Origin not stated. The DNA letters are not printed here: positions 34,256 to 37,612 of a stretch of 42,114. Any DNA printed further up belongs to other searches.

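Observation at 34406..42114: Tandem array of three exported TPR-CHAT (caspase-like) paralogues with conserved ends and a variable TPR middle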

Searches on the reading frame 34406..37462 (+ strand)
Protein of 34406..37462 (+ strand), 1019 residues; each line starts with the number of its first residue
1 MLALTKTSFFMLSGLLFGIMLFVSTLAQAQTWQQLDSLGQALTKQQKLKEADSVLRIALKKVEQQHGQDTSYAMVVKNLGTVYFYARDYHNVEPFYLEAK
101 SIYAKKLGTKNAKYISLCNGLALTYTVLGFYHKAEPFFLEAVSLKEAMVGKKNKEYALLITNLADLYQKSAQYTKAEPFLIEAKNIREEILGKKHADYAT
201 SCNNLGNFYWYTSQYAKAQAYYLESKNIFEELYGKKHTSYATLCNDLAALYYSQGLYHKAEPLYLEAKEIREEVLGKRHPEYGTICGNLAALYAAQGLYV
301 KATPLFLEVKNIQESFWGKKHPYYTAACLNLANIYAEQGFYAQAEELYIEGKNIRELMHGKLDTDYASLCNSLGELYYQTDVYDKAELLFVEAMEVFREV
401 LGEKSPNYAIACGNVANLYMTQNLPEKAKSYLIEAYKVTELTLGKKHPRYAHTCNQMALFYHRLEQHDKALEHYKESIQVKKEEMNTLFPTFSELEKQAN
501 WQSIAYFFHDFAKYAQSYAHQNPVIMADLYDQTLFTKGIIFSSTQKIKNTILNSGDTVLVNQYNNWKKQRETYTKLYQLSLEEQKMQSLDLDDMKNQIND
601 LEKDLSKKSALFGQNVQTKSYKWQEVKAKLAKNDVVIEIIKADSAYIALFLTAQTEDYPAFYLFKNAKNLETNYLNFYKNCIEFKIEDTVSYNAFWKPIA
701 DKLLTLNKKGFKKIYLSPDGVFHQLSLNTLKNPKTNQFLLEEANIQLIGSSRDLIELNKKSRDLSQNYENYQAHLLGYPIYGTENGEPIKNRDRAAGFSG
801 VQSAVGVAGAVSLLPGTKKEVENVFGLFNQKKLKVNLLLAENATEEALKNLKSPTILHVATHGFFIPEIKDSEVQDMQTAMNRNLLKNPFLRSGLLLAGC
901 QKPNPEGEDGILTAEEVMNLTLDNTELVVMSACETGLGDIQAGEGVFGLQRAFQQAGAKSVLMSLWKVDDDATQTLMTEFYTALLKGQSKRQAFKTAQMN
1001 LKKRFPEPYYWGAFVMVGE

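Call 8: search_protein_families(library=pfam, proteins=[window:34406-37462:+], max_evalue=0.01)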
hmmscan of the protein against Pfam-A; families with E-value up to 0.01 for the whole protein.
window:34406-37462:+ (1019 aa): 12 families
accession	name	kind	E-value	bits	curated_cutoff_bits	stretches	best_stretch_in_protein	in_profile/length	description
PF12770.12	CHAT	-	1.5e-64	218.6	24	1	692-1019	8-289/289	CHAT domain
PF13374.12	TPR_10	-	3.3e-61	202.1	27.5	6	241-281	2-42/42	Tetratricopeptide repeat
PF13424.12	TPR_12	-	3.6e-60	200.6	30.1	7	203-273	7-77/77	Tetratricopeptide repeat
PF24885.1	TPR_NPHP3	-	1.1e-28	100.7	100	5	259-356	117-214/239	Nephrocystin-3 TPR domain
PF13176.12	TPR_7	-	3.1e-21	74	27.9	0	327-350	1-24/36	Tetratricopeptide repeat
PF00515.34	TPR_1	-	4.5e-18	64.7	27.8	1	453-480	3-30/34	Tetratricopeptide repeat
PF07719.23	TPR_2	-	3.9e-17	61.3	27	0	453-479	3-29/34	Tetratricopeptide repeat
PF13181.12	TPR_8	-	4.6e-17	61.1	25.7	0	451-482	1-32/34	Tetratricopeptide repeat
PF17874.7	TPR_MalT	-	1.4e-10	41.4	45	1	321-440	36-153/336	MalT-like TPR region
PF14559.12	TPR_19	-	6.8e-10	39.6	25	0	320-348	20-48/68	Tetratricopeptide repeat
PF25068.1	ARM_TT21_4th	-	0.0013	19.4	30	0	367-478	32-153/153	Tetratricopeptide repeat protein 21 forth ARM domain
PF13428.12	TPR_14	-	0.0037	18.2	23.5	0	456-479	6-29/44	Tetratricopeptide repeat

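Call 9: search_protein_families(library=ncbifam, proteins=[window:34406-37462:+], max_evalue=0.01)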
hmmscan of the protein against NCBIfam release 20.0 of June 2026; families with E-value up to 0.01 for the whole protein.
window:34406-37462:+ (1019 aa): 1 family
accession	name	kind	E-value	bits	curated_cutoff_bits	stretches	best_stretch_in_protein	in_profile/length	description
NF040586.1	FxSxx_TPR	equivalog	1.8e-30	106.2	300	2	193-477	422-708/830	FxSxx-COOH system tetratricopeptide repeat protein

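Call 10: search_protein_families(library=padloc, proteins=[window:34406-37462:+], max_evalue=0.01)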
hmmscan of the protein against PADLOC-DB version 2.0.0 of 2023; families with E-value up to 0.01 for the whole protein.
window:34406-37462:+ (1019 aa): 0 families
